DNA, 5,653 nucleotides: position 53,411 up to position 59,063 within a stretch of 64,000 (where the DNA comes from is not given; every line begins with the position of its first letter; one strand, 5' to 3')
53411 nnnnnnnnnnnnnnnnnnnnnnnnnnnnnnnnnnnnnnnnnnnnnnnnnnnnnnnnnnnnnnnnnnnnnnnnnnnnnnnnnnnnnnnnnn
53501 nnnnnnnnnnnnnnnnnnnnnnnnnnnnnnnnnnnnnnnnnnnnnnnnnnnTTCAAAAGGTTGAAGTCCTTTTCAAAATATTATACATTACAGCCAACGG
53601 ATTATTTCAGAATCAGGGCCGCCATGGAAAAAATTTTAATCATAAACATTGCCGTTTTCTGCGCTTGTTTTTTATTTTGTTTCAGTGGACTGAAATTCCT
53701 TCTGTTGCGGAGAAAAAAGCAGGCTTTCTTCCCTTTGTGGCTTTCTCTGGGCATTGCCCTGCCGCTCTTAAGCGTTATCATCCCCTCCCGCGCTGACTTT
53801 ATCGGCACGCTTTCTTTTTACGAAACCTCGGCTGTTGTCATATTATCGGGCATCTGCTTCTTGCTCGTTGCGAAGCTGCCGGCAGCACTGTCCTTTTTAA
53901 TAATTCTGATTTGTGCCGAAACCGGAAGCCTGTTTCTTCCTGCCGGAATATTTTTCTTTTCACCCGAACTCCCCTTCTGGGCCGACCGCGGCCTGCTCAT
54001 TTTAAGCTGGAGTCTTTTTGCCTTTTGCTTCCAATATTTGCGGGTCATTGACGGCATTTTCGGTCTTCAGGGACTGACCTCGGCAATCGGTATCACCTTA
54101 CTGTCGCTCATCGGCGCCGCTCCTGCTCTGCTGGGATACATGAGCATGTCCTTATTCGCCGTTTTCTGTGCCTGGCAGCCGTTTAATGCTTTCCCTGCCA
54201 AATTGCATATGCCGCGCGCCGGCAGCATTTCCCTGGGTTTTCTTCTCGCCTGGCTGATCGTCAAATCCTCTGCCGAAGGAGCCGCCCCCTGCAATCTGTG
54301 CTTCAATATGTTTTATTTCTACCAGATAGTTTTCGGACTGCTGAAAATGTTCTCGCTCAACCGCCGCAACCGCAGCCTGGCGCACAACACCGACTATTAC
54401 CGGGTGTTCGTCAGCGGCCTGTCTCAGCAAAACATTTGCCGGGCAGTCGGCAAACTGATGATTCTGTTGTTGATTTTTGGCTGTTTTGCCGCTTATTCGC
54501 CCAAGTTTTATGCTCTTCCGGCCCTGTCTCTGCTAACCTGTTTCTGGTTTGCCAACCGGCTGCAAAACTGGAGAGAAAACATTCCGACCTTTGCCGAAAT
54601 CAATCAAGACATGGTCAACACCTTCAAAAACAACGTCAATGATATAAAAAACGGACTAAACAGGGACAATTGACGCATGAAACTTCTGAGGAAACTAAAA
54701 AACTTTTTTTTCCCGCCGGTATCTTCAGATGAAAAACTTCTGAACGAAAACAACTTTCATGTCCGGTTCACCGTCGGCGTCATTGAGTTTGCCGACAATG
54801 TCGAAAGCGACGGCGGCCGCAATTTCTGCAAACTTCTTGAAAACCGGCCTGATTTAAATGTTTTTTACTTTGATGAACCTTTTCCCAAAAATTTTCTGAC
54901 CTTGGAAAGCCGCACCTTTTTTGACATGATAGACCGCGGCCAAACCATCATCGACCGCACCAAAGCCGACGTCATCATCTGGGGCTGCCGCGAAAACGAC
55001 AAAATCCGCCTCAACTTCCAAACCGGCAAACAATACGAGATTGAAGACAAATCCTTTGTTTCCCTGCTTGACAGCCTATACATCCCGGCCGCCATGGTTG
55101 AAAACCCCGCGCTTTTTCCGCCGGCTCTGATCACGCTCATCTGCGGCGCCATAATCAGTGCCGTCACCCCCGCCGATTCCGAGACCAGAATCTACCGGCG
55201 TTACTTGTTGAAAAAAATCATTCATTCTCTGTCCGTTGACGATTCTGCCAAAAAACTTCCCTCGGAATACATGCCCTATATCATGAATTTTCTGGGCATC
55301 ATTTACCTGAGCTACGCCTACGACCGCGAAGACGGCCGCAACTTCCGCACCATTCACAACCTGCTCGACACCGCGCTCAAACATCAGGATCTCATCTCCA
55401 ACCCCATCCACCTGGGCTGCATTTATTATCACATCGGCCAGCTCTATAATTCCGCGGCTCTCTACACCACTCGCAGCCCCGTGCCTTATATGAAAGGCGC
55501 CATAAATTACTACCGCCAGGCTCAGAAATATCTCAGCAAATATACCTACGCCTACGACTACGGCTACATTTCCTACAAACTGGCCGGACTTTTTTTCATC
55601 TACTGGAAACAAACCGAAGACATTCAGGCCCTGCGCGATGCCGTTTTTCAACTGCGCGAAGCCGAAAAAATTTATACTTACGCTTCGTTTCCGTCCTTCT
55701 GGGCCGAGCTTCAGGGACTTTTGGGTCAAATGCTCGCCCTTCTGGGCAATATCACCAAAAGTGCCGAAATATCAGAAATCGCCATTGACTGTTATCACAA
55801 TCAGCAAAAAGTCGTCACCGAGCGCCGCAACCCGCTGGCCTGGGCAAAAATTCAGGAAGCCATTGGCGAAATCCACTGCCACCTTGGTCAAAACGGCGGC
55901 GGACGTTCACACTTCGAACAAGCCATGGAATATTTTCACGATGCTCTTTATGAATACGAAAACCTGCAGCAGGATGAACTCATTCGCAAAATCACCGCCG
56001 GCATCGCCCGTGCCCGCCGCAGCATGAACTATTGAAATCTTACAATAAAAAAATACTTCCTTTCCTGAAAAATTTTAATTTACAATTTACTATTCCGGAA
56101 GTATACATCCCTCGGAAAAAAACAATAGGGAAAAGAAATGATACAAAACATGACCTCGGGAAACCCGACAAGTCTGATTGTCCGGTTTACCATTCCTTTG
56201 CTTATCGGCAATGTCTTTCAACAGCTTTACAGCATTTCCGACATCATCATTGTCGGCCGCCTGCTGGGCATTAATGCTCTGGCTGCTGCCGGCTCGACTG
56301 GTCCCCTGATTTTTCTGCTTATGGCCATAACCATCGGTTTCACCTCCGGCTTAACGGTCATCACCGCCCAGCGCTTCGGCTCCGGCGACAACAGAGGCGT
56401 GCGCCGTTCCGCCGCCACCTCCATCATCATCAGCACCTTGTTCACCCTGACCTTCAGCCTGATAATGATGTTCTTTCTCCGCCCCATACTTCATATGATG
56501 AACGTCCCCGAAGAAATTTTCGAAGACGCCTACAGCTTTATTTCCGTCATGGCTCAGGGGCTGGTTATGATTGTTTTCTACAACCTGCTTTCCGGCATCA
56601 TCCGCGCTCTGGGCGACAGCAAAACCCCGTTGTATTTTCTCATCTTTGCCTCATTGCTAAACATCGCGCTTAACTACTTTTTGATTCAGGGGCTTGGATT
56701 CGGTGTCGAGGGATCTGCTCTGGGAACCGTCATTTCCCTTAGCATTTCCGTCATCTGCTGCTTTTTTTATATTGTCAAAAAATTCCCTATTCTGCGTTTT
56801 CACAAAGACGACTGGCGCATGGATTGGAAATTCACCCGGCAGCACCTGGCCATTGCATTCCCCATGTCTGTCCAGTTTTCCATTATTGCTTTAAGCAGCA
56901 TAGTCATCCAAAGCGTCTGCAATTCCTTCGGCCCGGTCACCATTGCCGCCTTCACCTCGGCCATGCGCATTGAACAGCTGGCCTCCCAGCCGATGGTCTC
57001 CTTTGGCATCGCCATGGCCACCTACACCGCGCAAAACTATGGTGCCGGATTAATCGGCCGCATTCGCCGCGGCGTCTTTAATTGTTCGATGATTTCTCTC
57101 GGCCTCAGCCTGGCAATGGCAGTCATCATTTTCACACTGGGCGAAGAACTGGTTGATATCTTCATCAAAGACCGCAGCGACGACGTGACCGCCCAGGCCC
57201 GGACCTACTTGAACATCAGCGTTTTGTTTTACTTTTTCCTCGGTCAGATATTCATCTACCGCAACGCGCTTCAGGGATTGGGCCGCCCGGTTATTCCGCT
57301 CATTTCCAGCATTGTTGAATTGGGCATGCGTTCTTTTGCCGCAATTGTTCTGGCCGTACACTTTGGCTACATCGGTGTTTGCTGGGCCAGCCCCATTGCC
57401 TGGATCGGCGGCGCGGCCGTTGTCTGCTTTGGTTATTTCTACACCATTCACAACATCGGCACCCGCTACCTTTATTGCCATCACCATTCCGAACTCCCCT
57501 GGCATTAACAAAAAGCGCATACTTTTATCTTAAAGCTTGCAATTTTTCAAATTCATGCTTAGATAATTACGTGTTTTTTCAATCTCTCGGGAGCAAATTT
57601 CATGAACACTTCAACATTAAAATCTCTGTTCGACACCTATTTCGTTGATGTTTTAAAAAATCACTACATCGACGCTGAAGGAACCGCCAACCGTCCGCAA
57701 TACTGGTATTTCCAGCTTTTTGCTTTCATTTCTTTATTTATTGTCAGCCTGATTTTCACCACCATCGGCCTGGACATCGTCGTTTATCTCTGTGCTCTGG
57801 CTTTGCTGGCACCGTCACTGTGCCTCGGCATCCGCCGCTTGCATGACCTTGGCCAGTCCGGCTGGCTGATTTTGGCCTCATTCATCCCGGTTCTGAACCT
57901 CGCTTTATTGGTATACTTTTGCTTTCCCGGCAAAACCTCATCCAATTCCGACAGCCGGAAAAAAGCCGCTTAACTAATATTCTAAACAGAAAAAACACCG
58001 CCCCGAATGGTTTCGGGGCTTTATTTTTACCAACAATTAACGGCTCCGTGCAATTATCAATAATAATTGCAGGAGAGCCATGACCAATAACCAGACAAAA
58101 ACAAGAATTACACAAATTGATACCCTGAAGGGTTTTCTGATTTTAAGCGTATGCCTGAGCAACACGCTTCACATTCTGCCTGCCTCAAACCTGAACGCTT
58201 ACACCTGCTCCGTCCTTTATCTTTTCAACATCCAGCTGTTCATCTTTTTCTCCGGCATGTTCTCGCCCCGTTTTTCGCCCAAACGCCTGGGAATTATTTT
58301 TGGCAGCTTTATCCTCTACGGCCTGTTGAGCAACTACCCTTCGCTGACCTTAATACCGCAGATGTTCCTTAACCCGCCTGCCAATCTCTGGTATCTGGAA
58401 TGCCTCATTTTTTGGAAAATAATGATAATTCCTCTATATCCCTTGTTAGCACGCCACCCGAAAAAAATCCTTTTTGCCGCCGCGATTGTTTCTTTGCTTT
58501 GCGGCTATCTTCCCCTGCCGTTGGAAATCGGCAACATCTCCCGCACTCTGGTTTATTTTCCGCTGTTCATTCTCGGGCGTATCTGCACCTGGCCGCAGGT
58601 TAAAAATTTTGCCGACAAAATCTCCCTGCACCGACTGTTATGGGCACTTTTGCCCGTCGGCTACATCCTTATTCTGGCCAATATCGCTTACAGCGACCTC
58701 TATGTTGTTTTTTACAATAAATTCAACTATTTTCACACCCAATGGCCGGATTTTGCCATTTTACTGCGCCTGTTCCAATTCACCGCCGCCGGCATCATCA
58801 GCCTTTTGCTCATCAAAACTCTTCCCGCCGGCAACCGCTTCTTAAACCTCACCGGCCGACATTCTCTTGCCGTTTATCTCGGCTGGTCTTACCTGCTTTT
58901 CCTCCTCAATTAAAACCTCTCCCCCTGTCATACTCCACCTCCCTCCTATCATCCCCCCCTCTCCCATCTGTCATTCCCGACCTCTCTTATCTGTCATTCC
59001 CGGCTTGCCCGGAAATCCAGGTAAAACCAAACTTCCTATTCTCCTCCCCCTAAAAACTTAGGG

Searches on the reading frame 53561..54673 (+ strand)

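Call 25: search_protein_families(library=pfam, proteins=[window:53561-54673:+], max_evalue=0.001)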
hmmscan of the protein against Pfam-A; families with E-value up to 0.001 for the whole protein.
window:53561-54673:+ (370 aa): 1 family
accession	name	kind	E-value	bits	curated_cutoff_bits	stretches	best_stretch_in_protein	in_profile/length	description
PF00953.26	Glycos_transf_4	-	3.9e-07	30.6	27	1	124-236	46-159/160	Glycosyl transferase family 4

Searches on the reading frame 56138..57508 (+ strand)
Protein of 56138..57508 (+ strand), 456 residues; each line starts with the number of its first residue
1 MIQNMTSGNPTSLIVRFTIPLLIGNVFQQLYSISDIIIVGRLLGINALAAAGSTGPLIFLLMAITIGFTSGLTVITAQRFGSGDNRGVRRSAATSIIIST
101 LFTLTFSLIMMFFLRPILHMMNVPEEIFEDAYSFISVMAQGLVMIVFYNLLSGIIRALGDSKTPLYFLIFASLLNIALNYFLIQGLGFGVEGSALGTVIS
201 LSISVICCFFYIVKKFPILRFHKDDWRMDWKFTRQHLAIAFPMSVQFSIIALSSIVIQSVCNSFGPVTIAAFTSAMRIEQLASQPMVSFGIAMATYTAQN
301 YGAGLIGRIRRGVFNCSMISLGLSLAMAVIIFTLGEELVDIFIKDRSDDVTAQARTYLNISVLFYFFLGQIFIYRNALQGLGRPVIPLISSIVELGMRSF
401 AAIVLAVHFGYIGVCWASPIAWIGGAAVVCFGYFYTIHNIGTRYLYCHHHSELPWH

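Call 25: search_protein_families(library=pfam, proteins=[window:56138-57508:+], max_evalue=0.001)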
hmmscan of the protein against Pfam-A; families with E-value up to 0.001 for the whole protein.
window:56138-57508:+ (456 aa): 1 family
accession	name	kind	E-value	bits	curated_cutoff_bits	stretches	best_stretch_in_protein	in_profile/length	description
PF01554.23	MatE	-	1.7e-57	194.1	24.9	2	20-181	1-161/161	MatE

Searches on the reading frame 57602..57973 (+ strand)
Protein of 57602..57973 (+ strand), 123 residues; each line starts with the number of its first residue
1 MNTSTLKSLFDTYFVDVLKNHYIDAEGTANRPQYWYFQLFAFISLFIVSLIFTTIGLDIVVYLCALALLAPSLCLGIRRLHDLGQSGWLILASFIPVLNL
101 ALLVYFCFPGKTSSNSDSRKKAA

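Call 95: search_protein_families(library=pfam, proteins=[window:57602-57973:+], max_evalue=0.001)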
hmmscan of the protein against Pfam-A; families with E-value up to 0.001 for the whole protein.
window:57602-57973:+ (123 aa): 1 family
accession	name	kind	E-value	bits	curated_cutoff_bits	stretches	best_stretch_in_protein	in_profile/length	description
PF05656.20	DUF805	-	2.5e-21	76.7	25.7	1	22-115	1-107/111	Protein of unknown function (DUF805)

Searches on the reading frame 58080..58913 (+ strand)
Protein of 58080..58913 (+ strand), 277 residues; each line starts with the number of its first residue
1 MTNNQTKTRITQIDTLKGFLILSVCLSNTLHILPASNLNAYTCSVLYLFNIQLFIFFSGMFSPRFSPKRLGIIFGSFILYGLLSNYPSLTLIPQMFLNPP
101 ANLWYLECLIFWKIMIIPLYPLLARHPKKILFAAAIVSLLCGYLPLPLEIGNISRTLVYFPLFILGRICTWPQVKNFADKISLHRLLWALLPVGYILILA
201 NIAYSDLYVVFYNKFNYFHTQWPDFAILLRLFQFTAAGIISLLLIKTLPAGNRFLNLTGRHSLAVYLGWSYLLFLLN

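Call 25: search_protein_families(library=pfam, proteins=[window:58080-58913:+], max_evalue=0.001)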
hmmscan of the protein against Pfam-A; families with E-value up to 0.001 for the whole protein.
window:58080-58913:+ (277 aa): 1 family
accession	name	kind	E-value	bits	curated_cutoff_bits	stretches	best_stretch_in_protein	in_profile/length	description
PF01757.29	Acyl_transf_3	-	1.8e-05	24.4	31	1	12-267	3-284/326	Acyltransferase domain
